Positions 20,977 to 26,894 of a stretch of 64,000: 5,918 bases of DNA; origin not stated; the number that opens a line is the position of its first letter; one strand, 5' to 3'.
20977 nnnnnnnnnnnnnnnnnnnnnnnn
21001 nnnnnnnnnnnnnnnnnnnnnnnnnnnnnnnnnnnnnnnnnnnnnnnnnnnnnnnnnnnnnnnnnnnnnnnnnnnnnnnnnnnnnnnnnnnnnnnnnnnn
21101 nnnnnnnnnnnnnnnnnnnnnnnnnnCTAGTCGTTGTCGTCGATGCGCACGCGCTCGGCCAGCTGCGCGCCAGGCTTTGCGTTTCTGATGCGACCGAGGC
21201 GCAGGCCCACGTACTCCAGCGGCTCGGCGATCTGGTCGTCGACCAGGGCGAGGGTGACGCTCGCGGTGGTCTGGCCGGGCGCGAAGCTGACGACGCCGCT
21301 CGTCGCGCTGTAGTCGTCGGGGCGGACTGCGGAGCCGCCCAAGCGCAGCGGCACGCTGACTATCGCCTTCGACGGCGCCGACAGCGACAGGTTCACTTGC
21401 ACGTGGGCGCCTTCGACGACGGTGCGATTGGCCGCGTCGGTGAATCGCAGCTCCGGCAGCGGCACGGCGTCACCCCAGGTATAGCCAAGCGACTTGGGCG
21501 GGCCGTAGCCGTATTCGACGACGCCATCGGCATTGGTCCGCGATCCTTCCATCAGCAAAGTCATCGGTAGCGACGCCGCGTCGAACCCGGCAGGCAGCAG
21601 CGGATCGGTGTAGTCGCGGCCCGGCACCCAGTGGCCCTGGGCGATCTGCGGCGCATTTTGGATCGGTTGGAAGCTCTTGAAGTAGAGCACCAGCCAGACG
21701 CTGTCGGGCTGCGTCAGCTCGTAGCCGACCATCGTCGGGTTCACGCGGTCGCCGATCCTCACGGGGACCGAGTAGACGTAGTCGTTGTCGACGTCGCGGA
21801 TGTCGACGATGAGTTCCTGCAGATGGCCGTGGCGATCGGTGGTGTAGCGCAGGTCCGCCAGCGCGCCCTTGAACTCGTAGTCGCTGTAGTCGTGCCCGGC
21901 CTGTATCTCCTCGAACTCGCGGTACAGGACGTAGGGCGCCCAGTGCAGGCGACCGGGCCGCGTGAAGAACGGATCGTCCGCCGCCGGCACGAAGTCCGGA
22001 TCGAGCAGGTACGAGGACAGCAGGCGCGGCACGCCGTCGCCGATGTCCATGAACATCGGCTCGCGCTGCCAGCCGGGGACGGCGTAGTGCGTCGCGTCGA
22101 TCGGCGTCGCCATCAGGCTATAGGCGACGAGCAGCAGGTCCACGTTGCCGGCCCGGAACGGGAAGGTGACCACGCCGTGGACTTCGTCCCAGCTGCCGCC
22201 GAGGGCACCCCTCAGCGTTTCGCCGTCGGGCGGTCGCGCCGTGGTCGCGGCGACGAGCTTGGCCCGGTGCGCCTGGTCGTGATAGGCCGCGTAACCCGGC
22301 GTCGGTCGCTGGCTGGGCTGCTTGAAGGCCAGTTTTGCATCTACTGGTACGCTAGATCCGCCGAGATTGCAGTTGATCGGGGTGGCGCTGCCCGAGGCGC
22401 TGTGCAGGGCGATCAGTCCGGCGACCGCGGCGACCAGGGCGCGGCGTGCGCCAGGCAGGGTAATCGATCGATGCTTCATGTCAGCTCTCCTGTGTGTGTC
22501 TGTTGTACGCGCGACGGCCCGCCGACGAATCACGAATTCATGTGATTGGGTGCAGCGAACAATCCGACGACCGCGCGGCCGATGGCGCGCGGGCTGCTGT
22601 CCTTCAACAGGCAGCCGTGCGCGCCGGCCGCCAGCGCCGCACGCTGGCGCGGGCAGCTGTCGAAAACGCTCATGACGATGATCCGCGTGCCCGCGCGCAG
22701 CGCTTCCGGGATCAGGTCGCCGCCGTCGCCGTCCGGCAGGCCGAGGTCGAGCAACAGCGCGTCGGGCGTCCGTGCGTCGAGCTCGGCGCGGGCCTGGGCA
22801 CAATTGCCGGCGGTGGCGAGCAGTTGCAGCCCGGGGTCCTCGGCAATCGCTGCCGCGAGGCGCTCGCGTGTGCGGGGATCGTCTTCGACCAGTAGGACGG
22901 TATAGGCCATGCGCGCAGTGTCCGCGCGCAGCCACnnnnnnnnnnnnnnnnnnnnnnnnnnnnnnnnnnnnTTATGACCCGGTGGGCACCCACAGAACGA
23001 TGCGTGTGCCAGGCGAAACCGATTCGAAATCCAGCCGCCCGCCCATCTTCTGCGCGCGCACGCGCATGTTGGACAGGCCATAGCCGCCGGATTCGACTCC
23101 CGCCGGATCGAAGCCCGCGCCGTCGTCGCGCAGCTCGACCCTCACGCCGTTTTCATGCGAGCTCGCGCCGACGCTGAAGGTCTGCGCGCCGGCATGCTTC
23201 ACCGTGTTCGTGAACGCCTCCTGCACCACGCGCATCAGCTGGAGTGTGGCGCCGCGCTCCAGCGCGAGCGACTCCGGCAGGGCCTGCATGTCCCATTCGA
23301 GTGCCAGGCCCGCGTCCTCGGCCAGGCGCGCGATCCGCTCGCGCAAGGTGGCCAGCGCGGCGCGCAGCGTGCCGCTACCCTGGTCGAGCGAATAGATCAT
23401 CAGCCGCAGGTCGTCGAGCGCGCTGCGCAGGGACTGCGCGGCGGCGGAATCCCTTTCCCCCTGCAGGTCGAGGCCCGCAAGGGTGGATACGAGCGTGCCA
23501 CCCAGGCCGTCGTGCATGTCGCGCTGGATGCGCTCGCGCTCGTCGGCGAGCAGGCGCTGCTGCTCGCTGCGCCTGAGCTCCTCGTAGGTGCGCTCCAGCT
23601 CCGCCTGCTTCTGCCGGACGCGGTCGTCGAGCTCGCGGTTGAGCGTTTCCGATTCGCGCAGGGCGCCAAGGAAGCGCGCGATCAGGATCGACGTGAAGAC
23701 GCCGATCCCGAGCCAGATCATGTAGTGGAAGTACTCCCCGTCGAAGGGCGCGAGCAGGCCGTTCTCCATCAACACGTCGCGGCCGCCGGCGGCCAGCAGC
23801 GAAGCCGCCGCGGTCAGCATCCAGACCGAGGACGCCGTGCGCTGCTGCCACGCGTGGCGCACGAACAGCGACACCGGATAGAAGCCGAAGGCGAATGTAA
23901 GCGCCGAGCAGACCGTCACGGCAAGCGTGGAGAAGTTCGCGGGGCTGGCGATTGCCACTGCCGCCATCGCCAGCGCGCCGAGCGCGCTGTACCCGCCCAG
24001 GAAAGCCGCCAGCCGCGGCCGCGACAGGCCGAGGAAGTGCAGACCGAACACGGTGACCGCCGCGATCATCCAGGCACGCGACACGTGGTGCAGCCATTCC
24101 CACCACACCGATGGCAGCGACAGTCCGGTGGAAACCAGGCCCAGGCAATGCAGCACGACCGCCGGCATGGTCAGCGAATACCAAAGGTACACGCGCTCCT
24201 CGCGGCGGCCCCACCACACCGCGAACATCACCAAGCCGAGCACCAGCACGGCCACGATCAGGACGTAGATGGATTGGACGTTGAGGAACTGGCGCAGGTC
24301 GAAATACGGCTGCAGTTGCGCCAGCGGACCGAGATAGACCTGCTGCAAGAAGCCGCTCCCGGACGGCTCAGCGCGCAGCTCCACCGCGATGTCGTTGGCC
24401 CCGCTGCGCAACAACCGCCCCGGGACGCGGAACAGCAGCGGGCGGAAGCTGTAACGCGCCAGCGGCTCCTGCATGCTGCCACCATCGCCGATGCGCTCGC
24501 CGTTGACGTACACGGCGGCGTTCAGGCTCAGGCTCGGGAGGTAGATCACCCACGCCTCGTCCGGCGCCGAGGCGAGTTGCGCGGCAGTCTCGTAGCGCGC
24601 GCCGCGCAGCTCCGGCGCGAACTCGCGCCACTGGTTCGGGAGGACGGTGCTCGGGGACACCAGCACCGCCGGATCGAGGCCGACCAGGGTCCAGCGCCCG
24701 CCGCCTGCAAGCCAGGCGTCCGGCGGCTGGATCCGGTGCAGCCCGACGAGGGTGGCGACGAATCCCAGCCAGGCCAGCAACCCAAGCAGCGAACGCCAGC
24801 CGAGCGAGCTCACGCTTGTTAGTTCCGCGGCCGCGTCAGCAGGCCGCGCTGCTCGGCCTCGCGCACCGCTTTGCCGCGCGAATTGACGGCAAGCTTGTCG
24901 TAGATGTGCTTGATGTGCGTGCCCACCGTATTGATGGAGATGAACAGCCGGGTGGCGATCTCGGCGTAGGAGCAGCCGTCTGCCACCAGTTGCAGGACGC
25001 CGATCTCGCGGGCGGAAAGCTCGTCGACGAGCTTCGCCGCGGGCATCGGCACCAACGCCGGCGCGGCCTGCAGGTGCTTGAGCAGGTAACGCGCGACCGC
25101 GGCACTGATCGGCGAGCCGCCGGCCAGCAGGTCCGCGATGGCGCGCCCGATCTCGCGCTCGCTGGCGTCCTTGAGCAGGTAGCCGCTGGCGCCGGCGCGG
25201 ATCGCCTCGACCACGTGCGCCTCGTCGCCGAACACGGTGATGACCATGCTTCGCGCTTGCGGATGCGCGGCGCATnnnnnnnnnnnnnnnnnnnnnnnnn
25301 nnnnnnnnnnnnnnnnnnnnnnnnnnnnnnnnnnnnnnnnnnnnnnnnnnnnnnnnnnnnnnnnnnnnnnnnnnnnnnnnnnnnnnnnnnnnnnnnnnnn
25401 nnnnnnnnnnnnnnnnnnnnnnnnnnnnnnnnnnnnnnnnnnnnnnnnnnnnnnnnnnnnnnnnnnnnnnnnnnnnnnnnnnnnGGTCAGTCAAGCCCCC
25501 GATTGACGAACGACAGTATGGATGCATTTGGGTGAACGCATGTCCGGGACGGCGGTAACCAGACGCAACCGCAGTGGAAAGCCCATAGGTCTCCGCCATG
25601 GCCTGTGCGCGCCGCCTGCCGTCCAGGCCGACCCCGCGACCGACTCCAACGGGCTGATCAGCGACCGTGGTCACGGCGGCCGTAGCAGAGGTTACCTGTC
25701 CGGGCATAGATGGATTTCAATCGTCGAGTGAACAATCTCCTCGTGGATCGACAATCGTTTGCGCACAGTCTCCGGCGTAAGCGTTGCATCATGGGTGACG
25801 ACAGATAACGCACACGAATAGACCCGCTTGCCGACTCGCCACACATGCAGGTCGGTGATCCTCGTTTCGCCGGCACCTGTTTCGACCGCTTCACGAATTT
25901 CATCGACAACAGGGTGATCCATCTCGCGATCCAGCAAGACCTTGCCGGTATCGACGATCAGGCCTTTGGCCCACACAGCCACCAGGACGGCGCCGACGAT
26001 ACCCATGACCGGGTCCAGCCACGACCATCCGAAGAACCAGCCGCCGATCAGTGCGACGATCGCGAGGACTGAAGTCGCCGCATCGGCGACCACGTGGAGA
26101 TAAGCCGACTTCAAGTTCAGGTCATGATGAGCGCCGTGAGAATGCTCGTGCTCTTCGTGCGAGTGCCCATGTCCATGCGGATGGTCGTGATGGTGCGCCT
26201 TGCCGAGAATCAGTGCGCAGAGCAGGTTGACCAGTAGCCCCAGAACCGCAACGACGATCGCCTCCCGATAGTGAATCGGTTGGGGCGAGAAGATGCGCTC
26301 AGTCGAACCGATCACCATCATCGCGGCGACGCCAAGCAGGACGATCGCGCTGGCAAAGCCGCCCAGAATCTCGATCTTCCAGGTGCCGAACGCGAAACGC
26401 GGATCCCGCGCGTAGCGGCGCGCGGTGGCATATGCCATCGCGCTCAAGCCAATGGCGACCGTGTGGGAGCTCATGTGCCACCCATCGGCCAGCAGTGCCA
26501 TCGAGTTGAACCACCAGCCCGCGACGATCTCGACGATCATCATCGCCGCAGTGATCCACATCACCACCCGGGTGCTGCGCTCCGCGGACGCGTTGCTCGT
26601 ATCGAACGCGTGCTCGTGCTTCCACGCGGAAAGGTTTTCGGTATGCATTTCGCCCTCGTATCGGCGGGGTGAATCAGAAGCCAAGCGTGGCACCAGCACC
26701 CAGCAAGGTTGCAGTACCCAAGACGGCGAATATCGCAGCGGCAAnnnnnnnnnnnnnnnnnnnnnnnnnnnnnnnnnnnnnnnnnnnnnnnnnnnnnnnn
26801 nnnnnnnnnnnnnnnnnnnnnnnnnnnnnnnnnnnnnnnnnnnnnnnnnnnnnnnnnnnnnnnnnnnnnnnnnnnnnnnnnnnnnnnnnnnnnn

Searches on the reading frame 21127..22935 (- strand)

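Call 65: search_protein_families(library=pfam, proteins=[window:21127-22935:-], max_evalue=0.001)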
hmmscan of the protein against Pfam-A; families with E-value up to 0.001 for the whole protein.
window:21127-22935:- (602 aa): 1 family
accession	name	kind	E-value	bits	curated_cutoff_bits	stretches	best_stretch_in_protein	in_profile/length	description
PF03160.20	Calx-beta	-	6.4e-07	29.8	27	1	513-582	25-96/119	Calx-beta domain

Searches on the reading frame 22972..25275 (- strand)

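Call 65: search_protein_families(library=pfam, proteins=[window:22972-25275:-], max_evalue=0.001)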
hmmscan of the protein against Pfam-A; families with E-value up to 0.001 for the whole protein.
window:22972-25275:- (767 aa): 4 families
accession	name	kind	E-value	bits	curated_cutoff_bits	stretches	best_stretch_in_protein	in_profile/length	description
PF02518.31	HATPase_c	-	7.2e-12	46.2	26.4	1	678-765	4-109/111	Histidine kinase-, DNA gyrase B-, and HSP90-like ATPase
PF07695.17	7TMR-DISM_7TM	-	2.7e-07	31.2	29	1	339-528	8-195/205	7TM diverse intracellular signalling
PF13581.12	HATPase_c_2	-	7.4e-06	26.4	27.4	1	673-728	25-85/127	Histidine kinase-like ATPase domain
PF07730.19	HisKA_3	-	0.00046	21.1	24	1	579-646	1-65/68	Histidine kinase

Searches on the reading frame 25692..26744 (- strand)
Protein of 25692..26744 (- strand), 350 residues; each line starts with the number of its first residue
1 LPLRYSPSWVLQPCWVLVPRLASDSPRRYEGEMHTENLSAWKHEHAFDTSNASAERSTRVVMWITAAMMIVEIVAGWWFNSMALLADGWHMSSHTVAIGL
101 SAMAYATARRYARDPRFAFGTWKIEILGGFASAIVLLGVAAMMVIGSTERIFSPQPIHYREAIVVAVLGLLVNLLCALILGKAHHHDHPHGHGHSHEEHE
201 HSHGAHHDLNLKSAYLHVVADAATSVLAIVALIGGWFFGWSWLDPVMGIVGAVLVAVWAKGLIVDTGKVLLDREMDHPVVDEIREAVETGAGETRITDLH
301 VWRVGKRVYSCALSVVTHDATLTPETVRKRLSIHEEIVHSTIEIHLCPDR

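Call 31: search_protein_families(library=pfam, proteins=[window:25692-26744:-], max_evalue=0.001)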
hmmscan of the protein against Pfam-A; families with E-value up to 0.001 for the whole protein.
window:25692-26744:- (350 aa): 1 family
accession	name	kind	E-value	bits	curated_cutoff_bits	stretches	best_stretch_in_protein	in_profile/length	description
PF01545.26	Cation_efflux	-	2e-38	132.6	26.6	1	60-271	3-198/198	Cation efflux family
